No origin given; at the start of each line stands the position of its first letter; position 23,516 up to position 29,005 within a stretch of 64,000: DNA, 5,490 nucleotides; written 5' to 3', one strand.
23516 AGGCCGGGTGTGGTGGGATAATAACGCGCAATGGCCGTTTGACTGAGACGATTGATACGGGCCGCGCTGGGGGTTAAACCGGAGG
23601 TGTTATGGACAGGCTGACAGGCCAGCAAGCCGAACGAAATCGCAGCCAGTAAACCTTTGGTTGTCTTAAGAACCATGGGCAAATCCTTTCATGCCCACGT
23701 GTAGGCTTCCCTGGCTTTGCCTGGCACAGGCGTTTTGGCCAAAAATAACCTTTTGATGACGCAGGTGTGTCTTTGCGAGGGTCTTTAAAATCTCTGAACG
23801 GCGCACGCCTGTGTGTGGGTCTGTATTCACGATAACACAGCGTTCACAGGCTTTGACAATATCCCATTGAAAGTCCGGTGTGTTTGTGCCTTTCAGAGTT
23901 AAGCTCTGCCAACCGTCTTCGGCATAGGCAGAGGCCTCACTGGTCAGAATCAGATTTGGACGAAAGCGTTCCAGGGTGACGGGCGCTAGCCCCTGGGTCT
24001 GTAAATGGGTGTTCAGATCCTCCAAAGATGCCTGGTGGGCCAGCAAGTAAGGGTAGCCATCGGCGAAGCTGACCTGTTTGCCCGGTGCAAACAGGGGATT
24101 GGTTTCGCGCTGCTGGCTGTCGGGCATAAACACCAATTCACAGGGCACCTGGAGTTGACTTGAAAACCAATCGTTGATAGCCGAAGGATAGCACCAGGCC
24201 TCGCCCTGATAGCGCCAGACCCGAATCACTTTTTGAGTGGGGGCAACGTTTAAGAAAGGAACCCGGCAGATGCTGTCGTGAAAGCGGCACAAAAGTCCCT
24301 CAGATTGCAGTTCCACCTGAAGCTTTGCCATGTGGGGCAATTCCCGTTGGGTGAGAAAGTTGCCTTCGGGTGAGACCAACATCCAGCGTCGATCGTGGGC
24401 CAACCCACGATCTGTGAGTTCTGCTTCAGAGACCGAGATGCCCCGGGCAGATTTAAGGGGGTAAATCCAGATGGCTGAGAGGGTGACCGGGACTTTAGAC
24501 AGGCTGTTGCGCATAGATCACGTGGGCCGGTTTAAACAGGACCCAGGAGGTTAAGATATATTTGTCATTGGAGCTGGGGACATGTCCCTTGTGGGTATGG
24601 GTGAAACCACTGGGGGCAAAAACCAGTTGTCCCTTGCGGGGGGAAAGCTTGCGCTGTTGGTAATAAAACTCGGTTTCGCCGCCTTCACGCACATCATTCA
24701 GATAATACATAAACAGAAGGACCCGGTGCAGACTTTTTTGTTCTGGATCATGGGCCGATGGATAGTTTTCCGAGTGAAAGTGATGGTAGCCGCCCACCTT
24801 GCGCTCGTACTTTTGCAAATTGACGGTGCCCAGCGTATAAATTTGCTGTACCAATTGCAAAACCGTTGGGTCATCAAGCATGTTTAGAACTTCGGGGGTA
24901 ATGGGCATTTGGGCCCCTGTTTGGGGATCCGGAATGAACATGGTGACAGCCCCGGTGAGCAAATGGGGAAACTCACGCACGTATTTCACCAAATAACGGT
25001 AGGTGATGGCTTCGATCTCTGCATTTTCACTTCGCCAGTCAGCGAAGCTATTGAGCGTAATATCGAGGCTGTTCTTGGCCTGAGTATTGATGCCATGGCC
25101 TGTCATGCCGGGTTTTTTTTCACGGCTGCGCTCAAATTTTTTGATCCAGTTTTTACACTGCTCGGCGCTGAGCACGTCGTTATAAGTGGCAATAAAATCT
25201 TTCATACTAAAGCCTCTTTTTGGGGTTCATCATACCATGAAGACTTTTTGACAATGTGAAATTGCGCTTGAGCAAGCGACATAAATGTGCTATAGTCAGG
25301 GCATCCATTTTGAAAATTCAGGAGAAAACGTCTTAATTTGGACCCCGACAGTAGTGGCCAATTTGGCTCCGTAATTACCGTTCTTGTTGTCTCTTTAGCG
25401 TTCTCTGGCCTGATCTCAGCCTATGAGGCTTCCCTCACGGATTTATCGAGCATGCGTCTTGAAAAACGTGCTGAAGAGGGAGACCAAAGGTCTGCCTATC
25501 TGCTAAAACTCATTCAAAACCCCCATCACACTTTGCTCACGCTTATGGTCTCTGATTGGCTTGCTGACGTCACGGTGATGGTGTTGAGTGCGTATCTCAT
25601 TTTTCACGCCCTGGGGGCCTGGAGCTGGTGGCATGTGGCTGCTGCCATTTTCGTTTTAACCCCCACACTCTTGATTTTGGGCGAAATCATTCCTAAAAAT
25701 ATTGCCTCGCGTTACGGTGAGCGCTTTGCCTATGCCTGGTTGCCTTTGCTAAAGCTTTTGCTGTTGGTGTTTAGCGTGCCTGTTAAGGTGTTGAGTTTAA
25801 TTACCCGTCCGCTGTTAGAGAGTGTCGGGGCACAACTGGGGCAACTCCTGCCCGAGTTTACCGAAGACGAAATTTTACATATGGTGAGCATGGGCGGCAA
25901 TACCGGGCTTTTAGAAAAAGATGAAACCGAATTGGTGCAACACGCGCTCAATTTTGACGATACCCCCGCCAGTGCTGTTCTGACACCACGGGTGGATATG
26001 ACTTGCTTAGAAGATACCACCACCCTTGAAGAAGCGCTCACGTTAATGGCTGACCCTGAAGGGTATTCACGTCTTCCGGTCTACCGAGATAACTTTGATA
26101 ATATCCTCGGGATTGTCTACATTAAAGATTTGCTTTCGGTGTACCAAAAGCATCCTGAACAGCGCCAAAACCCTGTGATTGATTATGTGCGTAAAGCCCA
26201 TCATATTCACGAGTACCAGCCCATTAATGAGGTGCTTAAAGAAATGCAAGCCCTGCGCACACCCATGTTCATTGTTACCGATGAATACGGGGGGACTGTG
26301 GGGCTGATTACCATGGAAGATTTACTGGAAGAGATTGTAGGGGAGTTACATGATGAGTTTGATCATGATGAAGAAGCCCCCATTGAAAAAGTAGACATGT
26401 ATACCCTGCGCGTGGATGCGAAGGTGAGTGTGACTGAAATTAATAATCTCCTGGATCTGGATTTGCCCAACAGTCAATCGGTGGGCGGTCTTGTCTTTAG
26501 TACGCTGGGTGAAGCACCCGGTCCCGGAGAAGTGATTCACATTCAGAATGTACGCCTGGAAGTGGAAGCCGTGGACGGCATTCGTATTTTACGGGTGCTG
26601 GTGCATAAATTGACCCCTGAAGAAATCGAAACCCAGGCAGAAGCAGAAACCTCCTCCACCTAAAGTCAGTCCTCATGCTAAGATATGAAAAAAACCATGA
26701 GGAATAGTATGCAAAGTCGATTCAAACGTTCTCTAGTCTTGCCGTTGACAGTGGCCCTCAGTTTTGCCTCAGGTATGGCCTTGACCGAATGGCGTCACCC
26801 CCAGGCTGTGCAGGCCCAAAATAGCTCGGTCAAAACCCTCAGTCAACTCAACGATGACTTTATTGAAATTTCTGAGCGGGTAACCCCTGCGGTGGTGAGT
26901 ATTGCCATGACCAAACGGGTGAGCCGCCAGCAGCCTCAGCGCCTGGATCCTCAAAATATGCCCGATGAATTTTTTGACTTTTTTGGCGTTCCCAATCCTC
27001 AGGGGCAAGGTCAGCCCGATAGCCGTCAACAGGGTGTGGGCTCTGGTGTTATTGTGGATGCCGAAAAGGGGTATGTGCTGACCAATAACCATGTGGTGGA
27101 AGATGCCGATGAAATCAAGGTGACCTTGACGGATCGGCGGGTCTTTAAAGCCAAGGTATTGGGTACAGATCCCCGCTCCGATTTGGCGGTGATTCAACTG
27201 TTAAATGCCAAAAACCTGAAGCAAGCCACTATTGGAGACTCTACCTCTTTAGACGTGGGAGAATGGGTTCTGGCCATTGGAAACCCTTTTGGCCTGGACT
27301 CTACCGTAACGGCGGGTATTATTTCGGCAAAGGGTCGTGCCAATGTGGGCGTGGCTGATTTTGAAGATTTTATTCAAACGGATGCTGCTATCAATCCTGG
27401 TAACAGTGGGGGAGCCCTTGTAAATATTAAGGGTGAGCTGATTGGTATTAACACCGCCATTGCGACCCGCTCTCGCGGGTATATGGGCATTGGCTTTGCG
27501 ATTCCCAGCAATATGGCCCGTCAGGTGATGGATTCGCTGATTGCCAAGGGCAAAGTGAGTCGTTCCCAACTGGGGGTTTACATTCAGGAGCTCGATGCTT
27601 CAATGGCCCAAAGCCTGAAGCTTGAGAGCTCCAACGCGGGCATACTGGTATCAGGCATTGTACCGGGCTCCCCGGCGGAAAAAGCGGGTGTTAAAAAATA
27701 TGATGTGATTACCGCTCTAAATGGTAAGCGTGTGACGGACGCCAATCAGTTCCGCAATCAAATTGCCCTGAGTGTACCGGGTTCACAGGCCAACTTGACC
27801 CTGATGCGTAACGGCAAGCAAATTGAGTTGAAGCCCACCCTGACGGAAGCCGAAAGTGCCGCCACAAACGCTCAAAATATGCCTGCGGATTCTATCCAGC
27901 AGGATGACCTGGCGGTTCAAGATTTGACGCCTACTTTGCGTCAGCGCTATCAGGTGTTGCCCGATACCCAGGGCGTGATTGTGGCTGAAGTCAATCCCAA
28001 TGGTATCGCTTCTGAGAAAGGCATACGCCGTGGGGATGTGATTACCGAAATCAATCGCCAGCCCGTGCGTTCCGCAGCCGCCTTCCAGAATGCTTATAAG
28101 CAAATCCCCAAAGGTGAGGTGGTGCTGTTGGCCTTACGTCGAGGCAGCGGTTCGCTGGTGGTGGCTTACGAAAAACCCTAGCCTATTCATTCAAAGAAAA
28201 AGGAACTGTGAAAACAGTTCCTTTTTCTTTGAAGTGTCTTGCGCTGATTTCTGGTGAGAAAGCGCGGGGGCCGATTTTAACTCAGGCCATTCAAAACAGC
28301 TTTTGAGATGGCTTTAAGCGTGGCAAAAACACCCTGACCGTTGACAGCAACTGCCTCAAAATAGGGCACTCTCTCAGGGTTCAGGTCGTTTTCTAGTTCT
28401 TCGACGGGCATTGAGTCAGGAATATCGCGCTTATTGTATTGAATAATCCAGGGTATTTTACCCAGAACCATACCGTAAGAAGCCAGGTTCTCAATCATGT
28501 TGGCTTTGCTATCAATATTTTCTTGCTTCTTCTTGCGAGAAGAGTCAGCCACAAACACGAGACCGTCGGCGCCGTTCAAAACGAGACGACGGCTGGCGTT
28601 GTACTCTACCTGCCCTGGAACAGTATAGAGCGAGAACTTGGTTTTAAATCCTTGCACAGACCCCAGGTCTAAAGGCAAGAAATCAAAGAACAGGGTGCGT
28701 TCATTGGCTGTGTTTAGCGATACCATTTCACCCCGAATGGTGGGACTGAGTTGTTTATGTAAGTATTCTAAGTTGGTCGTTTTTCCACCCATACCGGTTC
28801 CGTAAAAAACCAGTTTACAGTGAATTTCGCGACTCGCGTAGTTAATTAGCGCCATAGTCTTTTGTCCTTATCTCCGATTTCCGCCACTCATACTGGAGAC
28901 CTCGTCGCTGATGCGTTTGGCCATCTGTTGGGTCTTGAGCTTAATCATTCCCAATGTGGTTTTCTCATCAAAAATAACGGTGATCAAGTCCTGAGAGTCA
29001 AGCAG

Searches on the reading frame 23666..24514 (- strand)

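Call 75: search_protein_families(library=pfam, proteins=[window:23666-24514:-], max_evalue=0.00001)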
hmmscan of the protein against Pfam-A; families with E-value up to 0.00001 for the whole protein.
window:23666-24514:- (282 aa): 2 families
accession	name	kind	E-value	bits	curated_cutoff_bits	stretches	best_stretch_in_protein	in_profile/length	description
PF03476.21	MOSC_N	-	2.6e-24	85.8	25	1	11-123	3-118/119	MOSC N-terminal beta barrel domain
PF03473.23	MOSC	-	1.2e-14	54.8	22.7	1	147-274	3-116/120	MOSC domain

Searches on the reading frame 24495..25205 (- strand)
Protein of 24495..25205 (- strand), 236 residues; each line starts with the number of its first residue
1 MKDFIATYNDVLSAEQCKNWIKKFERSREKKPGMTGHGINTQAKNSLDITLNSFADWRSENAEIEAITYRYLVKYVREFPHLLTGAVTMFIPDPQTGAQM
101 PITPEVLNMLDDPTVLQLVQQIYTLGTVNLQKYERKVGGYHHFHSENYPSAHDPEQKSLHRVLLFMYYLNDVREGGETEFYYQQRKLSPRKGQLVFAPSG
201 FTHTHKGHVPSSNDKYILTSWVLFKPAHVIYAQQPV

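Call 75: search_protein_families(library=pfam, proteins=[window:24495-25205:-], max_evalue=0.00001)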
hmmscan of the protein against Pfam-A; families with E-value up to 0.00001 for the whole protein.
window:24495-25205:- (236 aa): 1 family
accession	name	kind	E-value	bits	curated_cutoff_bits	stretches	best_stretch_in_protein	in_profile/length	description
PF13640.12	2OG-FeII_Oxy_3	-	1.2e-10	42.6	27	1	130-222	3-97/98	2OG-Fe(II) oxygenase superfamily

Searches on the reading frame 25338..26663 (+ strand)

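Call 75: search_protein_families(library=pfam, proteins=[window:25338-26663:+], max_evalue=0.00001)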
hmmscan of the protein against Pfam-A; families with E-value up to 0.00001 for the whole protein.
window:25338-26663:+ (441 aa): 3 families
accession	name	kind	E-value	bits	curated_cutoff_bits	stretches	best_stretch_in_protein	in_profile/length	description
PF01595.25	CNNM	-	2.2e-35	122.4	28.4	1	16-196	3-181/181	Cyclin M transmembrane N-terminal domain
PF00571.33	CBS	-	4.8e-18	65.7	24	2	220-269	8-55/57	CBS domain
PF03471.22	CorC_HlyC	-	2.5e-14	53.5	27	1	351-424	2-79/81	Transporter associated domain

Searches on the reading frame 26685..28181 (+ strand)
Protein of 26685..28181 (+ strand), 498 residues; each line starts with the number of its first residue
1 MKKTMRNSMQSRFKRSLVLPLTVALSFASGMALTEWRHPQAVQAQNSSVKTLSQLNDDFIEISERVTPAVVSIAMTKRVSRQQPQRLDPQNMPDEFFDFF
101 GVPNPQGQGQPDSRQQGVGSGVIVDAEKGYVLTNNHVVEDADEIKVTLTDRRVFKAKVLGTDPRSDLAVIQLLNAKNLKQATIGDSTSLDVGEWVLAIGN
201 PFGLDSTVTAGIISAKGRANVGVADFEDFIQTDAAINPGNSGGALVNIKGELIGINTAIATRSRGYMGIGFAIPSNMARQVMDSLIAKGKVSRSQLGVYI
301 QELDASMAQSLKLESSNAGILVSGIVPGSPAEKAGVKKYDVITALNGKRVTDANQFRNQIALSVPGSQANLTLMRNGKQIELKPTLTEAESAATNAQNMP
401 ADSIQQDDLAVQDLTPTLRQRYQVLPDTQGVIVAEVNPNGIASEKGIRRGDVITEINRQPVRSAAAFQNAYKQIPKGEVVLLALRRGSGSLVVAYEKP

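Call 75: search_protein_families(library=pfam, proteins=[window:26685-28181:+], max_evalue=0.00001)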
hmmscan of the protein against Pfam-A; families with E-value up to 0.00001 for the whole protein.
window:26685-28181:+ (498 aa): 6 families
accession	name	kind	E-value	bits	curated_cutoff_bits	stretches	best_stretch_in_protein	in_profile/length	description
PF13365.12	Trypsin_2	-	9.9e-35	120.8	27.6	1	119-255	1-144/144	Trypsin-like peptidase domain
PF13180.12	PDZ_2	-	1.6e-25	89.6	27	2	311-383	12-77/80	PDZ domain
PF00595.29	PDZ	-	3.4e-21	75.8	23.2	2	291-373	7-80/81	PDZ domain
PF17820.7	PDZ_6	-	5.3e-21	74.6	27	2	432-486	1-54/54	PDZ domain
PF00089.32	Trypsin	-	9.2e-18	65.3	20.6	1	119-280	27-218/220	Trypsin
PF12812.13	PDZ_1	-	9.1e-07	29.3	28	0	411-476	15-77/78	PDZ-like domain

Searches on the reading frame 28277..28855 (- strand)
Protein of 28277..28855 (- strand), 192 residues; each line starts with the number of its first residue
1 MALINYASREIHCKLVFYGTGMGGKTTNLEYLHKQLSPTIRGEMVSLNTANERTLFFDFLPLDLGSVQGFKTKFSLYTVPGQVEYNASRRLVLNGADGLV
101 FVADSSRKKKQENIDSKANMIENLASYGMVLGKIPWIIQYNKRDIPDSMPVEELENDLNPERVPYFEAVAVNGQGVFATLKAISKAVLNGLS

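Call 75: search_protein_families(library=pfam, proteins=[window:28277-28855:-], max_evalue=0.00001)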
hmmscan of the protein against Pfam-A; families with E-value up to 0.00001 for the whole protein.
window:28277-28855:- (192 aa): 1 family
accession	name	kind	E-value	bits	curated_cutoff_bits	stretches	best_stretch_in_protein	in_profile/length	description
PF00025.27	Arf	-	6.3e-09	36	22.3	1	8-184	10-171/174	ADP-ribosylation factor family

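Call 94: search_protein_families(library=ncbifam, proteins=[window:28277-28855:-], max_evalue=0.001)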
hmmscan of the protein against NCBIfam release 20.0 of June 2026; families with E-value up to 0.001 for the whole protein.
window:28277-28855:- (192 aa): 2 families
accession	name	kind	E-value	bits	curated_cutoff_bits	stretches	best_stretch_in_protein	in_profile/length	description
TIGR00231.1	small_GTP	domain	5e-08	32.9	42.5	1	13-179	4-158/164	GTP-binding protein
TIGR02729.1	Obg_CgtA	equivalog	0.00017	20.7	280.25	1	97-186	237-327/329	Obg family GTPase CgtA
